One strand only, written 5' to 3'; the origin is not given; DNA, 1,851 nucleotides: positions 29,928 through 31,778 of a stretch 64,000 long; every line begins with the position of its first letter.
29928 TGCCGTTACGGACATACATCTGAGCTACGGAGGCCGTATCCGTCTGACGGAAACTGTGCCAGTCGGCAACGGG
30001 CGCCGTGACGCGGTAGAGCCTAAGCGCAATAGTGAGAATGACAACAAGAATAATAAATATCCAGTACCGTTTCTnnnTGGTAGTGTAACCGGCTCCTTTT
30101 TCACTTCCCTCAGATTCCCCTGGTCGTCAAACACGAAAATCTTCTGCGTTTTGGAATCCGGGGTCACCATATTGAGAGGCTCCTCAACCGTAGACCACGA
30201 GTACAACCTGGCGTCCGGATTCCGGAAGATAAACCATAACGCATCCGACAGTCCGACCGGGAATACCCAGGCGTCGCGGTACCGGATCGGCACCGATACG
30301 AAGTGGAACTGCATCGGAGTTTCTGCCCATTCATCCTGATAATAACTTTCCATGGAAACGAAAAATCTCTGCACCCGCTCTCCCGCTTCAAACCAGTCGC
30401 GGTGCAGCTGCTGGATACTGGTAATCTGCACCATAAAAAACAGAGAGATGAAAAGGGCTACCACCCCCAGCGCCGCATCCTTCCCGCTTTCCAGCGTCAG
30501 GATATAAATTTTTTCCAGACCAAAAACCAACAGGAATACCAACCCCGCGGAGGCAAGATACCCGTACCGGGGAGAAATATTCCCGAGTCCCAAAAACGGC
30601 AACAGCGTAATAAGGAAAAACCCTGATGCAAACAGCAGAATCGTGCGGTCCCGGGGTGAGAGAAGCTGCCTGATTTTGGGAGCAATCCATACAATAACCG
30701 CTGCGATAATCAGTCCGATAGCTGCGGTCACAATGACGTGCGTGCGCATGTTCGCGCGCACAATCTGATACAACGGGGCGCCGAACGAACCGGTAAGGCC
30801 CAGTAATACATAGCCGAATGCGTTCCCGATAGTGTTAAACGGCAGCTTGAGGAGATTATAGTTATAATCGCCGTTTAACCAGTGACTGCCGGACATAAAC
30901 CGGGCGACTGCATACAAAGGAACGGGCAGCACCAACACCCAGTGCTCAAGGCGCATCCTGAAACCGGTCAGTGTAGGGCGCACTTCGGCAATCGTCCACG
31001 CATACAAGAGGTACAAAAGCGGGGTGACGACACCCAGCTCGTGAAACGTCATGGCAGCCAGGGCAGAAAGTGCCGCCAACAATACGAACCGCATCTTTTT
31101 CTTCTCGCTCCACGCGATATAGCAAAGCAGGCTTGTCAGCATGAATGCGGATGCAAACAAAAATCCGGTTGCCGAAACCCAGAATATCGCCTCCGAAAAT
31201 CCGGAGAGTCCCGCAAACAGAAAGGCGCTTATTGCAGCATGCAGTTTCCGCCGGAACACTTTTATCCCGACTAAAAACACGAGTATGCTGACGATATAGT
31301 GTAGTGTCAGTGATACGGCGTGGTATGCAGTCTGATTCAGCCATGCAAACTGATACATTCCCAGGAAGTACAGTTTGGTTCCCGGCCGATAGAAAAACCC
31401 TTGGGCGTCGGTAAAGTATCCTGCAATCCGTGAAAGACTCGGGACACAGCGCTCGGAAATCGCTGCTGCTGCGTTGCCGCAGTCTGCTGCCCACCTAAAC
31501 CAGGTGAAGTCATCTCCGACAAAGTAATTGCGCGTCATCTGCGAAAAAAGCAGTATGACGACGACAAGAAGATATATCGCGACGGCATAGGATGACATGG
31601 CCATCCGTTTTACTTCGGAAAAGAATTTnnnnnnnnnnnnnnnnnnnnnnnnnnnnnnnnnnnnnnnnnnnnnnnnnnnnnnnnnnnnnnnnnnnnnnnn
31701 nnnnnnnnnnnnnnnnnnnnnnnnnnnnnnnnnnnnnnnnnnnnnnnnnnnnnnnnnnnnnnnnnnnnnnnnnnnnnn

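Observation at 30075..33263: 1062-aa fusion of an O-antigen ligase/polymerase (Wzy_C) module with a second GT-C-like polytopic module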

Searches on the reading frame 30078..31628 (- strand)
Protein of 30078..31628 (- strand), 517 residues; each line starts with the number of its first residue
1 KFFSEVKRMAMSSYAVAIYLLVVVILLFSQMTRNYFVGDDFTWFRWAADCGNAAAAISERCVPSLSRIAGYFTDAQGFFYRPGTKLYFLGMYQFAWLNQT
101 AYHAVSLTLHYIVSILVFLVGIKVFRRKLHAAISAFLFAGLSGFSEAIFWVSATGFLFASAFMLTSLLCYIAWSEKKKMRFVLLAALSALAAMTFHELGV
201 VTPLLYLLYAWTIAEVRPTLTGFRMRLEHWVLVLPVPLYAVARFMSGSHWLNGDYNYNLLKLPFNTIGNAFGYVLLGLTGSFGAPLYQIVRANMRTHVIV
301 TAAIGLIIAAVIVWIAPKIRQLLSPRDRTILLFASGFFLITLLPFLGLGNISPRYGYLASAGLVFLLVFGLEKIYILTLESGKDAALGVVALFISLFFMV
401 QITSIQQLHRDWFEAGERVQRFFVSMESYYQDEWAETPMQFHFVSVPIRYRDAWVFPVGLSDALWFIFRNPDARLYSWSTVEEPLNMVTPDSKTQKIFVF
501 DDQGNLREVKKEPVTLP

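Call 10: search_protein_families(library=pfam, proteins=[window:30078-31628:-], max_evalue=10)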
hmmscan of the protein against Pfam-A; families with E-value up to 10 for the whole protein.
seq(517 aa): 2 families
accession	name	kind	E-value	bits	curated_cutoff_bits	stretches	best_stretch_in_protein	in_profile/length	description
PF19529.4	DUF6057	-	0.33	10.2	29.8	2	86-243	103-252/569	Family of unknown function (DUF6057)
PF13126.11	DUF3975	-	9.1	7.3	25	1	96-122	19-45/80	Protein of unknown function (DUF3975)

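Call 32: search_protein_representatives(alignment_id=A2)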
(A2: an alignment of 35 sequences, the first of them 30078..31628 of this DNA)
Query: 35 sequences, 514 profile positions. Proteins with E-value up to 0.001 (for the whole library): 36868; up to 1e-10: 8167; up to 1e-30: 136. The best 150 are listed.
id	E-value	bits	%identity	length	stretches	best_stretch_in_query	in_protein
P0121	1.2e-206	704.0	-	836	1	4-511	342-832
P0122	1.1e-180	618.3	-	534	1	3-505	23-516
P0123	2.8e-180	616.9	-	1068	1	2-510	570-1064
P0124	6.6e-177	605.8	-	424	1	90-513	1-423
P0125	1.9e-151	521.8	-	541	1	2-511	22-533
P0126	3.6e-144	497.8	-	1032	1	3-506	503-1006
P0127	6.1e-142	490.5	-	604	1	3-510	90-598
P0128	1.7e-141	489.0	-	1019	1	2-509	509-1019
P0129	7.6e-141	486.8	-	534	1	1-507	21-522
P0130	2.5e-137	475.3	-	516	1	10-509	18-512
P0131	3.1e-131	455.2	-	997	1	3-509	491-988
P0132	1.3e-126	439.9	-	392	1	130-511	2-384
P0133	6.4e-126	437.6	-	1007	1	2-506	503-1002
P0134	2.5e-123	429.1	-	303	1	215-512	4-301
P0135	4.6e-121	421.6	-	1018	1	8-510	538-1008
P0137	1.5e-116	406.7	-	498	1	11-506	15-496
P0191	3.9e-64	233.7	-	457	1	15-467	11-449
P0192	8.2e-64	232.7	-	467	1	16-460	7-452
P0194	4.2e-63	230.4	-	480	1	16-467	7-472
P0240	1.4e-34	136.2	-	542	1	15-418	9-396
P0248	1.4e-32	129.6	-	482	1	13-506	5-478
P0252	2.6e-31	125.4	-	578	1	16-466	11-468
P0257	1.6e-30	122.8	-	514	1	7-471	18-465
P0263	1.5e-28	116.3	-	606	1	17-421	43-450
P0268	1.0e-27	113.6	-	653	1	15-474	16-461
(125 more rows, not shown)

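Call 33: search_protein_families(library=pfam, proteins=[P0122, P0137, P0191, P0194, P0240, P0248, P0252, P0257, P0263, P0268], max_evalue=1)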
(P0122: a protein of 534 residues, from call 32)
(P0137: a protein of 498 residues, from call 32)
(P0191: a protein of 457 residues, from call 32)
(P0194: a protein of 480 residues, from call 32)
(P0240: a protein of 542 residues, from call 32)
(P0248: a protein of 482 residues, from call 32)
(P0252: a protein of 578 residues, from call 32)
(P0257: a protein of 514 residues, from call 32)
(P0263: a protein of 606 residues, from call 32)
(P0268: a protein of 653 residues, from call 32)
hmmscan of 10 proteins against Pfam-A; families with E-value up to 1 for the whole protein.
P0122 (534 aa): 0 families

P0137 (498 aa): 1 family
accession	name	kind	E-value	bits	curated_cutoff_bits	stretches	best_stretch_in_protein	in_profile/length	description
PF14897.12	EpsG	-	0.17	11.5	30.1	1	64-398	26-316/326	EpsG family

P0191 (457 aa): 0 families

P0194 (480 aa): 0 families

P0240 (542 aa): 2 families
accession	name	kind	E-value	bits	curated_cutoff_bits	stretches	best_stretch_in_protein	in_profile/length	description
PF02366.24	PMT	-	8.9e-06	25.9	22.7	1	73-227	74-241/245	Dolichyl-phosphate-mannose-protein mannosyltransferase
PF13231.12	PMT_2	-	0.00035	21.3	26.1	1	67-216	7-150/160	Dolichyl-phosphate-mannose-protein mannosyltransferase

P0248 (482 aa): 0 families

P0252 (578 aa): 0 families

P0257 (514 aa): 2 families
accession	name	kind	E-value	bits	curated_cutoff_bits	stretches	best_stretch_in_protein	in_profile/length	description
PF13231.12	PMT_2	-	6.2e-06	27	26.1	1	77-231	4-151/160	Dolichyl-phosphate-mannose-protein mannosyltransferase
PF07454.18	SpoIIP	-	0.32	10.9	24.4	1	385-425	188-228/269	Stage II sporulation protein P (SpoIIP)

P0263 (606 aa): 0 families

P0268 (653 aa): 2 families
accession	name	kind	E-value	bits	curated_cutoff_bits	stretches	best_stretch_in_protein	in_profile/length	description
PF13231.12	PMT_2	-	6.3e-05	23.7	26.1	1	96-227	25-153/160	Dolichyl-phosphate-mannose-protein mannosyltransferase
PF16760.10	CBM53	-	0.14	12.9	27.6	0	609-625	6-22/57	Starch/carbohydrate-binding module (family 53)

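Call 36: predict_structure(alignment_id=A2)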
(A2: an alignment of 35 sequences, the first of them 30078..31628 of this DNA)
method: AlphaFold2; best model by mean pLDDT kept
length: 517 residues; sequences in the alignment: 35
mean_pLDDT: 87.0   pTM: 0.88
mean pLDDT of the five models: 87.0, 85.1, 84.7, 83.3, 82.9
residues with pLDDT >= 90: 280; 70-90: 197; 50-70: 28; < 50: 12
segments of 3 or more residues with pLDDT < 50: 52-59, 251-254
pLDDT, mean of each block of 10 residues (from residue 1): 88 95 93 90 81 45 71 69 90 88 96 98 95 96 87 94 98 93 97 93 95 79 76 91 77 58 81 89 79 76 78 83 90 96 84 91 97 94 95 93 91 94 89 87 92 86 87 89 91 91 89 75
secondary structure, 60 per line:
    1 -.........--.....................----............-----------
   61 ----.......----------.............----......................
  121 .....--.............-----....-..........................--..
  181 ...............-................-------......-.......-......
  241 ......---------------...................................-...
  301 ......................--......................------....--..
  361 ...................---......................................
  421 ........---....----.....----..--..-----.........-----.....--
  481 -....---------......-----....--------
elements in order: H2-10 H13-33 H38-49 H65-71 H82-94 H99-125 H128-140 H146-149 H151-176 H179-195 H197-212 H220-225 H227-233 H235-246 H262-296 H298-322 H325-346 H353-356 H359-379 H383-428 H432-435 E440-444 H460-468 E474-478 H482-485 E495-500 E506-509

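Call 38: fold_search(model_id=the predicted structure, library=pdb)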
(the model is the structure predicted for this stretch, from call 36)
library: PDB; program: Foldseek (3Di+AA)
matches with E <= 10: 277; with E <= 0.001: 9
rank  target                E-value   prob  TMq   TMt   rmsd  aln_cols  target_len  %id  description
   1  8age_A                1.1e-04  1.00  0.48  0.40  12.5       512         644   12  Structure of yeast oligosaccharylransferase complex with acceptor peptide bound (released 2022-12-07)
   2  8b6l_I                1.5e-04  1.00  0.49  0.38  15.0       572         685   11  Subtomogram average of the human Sec61-TRAP-OSTA-translocon (released 2022-12-07)
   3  7oci_F                2.6e-04  1.00  0.47  0.40  11.7       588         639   10  Cryo-EM structure of yeast Ost6p containing oligosaccharyltransferase complex (released 2022-02-16)
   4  6s7t_A                3.3e-04  1.00  0.50  0.39  13.2       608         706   10  Cryo-EM structure of human oligosaccharyltransferase complex OST-B (released 2019-12-18)
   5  5ogl_A                3.8e-04  1.00  0.43  0.33  11.2       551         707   12  Structure of bacterial oligosaccharyltransferase PglB in complex with an acceptor peptide and an lipid-linked oligosac (released 2017-10-25)
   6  6gxc_A                4.7e-04  1.00  0.40  0.31  11.9       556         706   11  Bacterial oligosaccharyltransferase PglB in complex with an inhibitory peptide and a reactive lipid-linked oligosaccha (released 2018-11-14)
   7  8agc_A                6.5e-04  1.00  0.47  0.37  14.8       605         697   10  Structure of yeast oligosaccharylransferase complex with lipid-linked oligosaccharide and non-acceptor peptide bound (released 2022-12-07)
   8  8pn9_A                7.7e-04  1.00  0.47  0.38  12.3       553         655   10  Structure of human oligosaccharyltransferase OST-A complex bound to NGI-1 (released 2024-05-08)
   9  9n9j_I                8.3e-04  1.00  0.47  0.36  15.5       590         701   10  Structure of a GRP94 folding intermediate engaged with a CCDC134- and FKBP11-bound secretory translocon (released 2025-11-19)
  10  3rce_A                1.4e-03  1.00  0.45  0.36   9.8       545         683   11  Bacterial oligosaccharyltransferase PglB (released 2011-06-15)
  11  6ftg_5                1.8e-03  1.00  0.43  0.36  15.5       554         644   11  Subtomogram average of OST-containing ribosome-translocon complexes from canine rough microsomal membranes (released 2018-03-21)
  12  6s7o_A                2.2e-03  1.00  0.44  0.36  15.8       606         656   11  Cryo-EM structure of human oligosaccharyltransferase complex OST-A (released 2019-12-18)
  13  9i5k_A                2.8e-03  1.00  0.46  0.48   8.6       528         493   13  Structure of the Chaetomium thermophilum Pmt4 homodimer (C2 symmetry) (released 2025-12-24)
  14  8agb_A                3.7e-03  1.00  0.46  0.38  12.7       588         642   11  Structure of yeast oligosaccharylransferase complex with lipid-linked oligosaccharide bound (released 2022-12-07)
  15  6c26_A                4.6e-03  1.00  0.51  0.43  13.2       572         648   11  The Cryo-EM structure of a eukaryotic oligosaccharyl transferase complex (released 2018-01-31)
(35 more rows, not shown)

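Call 43: find_encoding_contigs(protein=P0122, flank=6000, max_places=3)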
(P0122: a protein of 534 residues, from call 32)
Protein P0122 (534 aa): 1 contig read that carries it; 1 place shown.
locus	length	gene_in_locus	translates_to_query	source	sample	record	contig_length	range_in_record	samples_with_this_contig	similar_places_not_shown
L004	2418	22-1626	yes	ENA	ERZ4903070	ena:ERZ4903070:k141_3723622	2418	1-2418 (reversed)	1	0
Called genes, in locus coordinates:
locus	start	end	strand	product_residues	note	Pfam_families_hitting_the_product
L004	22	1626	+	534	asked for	-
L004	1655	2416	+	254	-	?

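Call 44: find_encoding_contigs(protein=P0137, flank=8000, max_places=3)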
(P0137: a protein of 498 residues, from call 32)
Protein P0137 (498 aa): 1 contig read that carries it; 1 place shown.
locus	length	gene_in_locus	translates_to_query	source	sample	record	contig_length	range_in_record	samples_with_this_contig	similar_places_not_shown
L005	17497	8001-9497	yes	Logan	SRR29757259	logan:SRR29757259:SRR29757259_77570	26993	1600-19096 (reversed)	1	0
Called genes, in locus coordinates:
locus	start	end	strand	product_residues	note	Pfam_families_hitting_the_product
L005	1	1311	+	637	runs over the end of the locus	-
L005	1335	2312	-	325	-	PF02674:Colicin_V, PF00188:CAP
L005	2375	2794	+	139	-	PF05635:23S_rRNA_IVP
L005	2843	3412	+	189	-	PF13439:Glyco_transf_4 (faint)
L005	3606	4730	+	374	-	PF13439:Glyco_transf_4 (weak), PF20706:GT4-conflict, PF00534:Glycos_transf_1, PF13692:Glyco_trans_1_4, PF13524:Glyco_trans_1_2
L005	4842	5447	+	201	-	PF25087:GMPPB_C (faint), PF00132:Hexapep, PF14602:Hexapep_2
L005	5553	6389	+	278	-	PF00535:Glycos_transf_2, PF10111:Glyco_tranf_2_2 (faint), PF12804:NTP_transf_3 (weak), PF13641:Glyco_tranf_2_3, PF13506:Glyco_transf_21 (faint), PF13632:Glyco_trans_2_3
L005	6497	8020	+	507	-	PF04932:Wzy_C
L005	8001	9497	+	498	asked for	-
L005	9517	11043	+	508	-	PF13231:PMT_2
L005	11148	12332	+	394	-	PF13439:Glyco_transf_4, PF00534:Glycos_transf_1, PF13692:Glyco_trans_1_4, PF13524:Glyco_trans_1_2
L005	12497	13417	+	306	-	PF00535:Glycos_transf_2, PF10111:Glyco_tranf_2_2 (weak), PF13641:Glyco_tranf_2_3, PF13712:Glyco_tranf_2_5 (faint), PF13632:Glyco_trans_2_3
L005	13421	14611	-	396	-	-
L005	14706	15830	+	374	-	PF13439:Glyco_transf_4, PF00534:Glycos_transf_1, PF13692:Glyco_trans_1_4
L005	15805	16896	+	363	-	PF00534:Glycos_transf_1, PF13692:Glyco_trans_1_4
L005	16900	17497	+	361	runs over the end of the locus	PF00483:NTP_transferase, PF12804:NTP_transf_3 (weak), PF22640:ManC_GMP_beta-helix (weak)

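Call 45: find_encoding_contigs(protein=P0194, flank=8000, max_places=3)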
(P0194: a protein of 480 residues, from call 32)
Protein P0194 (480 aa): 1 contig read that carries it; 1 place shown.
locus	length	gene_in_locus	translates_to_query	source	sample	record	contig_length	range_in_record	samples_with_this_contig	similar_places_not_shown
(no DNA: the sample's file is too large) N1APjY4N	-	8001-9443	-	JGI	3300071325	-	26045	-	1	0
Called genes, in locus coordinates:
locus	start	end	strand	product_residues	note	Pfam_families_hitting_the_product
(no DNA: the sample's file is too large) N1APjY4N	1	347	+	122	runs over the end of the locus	PF01592:NifU_N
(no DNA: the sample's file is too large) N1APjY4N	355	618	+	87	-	PF13459:Fer4_15, PF13370:Fer4_13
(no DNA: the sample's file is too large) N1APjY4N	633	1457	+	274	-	PF01323:DSBA, PF13462:Thioredoxin_4, PF13098:Thioredoxin_2 (faint), PF13462:Thioredoxin_4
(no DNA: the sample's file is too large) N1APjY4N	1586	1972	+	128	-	PF02325:CCB3_YggT (weak)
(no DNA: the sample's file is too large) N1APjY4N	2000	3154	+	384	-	PF13439:Glyco_transf_4, PF00534:Glycos_transf_1, PF13692:Glyco_trans_1_4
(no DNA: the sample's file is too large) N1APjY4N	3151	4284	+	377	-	PF13439:Glyco_transf_4, PF20706:GT4-conflict, PF00534:Glycos_transf_1, PF13692:Glyco_trans_1_4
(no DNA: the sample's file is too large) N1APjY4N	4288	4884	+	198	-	PF00132:Hexapep, PF14602:Hexapep_2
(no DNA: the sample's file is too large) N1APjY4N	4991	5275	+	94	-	-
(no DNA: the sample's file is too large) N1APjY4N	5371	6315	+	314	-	PF00535:Glycos_transf_2, PF10111:Glyco_tranf_2_2 (faint), PF13641:Glyco_tranf_2_3, PF13712:Glyco_tranf_2_5 (faint)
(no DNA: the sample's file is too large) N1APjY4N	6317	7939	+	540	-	-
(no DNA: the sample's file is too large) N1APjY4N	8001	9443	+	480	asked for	-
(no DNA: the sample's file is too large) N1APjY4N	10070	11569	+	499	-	PF02366:PMT, PF13231:PMT_2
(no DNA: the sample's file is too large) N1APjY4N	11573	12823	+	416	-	PF00534:Glycos_transf_1, PF13692:Glyco_trans_1_4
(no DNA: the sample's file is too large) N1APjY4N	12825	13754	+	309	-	PF00535:Glycos_transf_2, PF10111:Glyco_tranf_2_2 (weak), PF13641:Glyco_tranf_2_3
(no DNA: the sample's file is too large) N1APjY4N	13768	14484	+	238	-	PF00696:AA_kinase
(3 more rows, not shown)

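Call 49: find_encoding_contigs(protein=P0192, flank=8000, max_places=2)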
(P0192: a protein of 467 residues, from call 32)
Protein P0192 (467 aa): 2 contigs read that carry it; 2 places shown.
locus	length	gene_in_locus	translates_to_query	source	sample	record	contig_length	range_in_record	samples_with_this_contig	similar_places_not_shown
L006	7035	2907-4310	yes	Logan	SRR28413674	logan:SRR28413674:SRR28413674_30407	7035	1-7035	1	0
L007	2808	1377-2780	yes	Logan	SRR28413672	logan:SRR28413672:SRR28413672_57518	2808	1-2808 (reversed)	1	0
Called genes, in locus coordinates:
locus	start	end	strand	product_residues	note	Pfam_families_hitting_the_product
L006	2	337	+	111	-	?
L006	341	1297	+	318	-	PF00535:Glycos_transf_2, PF10111:Glyco_tranf_2_2 (faint), PF13641:Glyco_tranf_2_3, PF13712:Glyco_tranf_2_5 (faint)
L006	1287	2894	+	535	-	-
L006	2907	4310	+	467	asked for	-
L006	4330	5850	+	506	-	PF13231:PMT_2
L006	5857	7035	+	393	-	?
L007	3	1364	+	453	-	?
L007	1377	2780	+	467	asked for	-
